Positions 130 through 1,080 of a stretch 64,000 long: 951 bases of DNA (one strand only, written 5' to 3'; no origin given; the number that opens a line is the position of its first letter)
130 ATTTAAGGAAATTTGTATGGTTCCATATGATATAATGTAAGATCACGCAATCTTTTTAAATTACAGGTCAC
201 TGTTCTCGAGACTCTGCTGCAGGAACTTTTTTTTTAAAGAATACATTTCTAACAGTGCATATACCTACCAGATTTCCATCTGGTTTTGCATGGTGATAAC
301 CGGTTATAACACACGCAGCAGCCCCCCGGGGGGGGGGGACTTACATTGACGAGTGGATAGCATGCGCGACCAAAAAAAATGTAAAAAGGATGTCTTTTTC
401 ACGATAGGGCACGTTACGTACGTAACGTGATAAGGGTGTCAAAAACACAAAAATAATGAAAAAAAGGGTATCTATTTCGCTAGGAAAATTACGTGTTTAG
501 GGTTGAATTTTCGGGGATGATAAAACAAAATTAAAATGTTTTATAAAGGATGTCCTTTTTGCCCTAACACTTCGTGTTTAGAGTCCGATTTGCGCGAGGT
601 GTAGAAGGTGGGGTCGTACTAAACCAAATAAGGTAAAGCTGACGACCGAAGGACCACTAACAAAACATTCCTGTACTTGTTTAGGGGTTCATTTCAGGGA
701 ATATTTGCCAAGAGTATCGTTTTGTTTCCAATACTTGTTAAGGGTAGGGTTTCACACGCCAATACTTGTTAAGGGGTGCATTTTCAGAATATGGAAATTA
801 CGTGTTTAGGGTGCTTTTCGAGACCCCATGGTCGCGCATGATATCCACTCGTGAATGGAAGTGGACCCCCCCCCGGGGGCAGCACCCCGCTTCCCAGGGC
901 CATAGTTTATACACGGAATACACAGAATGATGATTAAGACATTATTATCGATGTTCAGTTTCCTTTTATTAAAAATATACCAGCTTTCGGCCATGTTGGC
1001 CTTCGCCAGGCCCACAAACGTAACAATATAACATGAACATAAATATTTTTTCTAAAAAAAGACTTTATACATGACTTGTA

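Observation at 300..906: Poly-G/poly-C-ended TIR transposon nested inside another repeat; the uninterrupted target-site paralog sits at 20330-20415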

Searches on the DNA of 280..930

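Call 35: search_rna_families(source=window, start=280, end=930, threshold=evalue, max_evalue=1)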
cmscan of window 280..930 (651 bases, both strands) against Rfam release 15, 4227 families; matches with E-value up to 1: 1.
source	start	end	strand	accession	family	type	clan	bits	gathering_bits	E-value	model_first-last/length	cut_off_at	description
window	311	352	-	RF00783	mir-484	Gene; miRNA;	-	22.1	40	0.057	1-67/67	no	mir-484 microRNA precursor family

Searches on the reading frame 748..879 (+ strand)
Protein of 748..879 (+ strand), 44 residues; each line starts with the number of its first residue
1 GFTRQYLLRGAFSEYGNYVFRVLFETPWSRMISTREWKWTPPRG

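Call 41: find_homologous_proteins(query=A2, max_evalue=0.001)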
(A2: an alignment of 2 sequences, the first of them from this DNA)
Query A2 (2 sequences): no candidate shares three 5-residue words with the query. No homologue found.
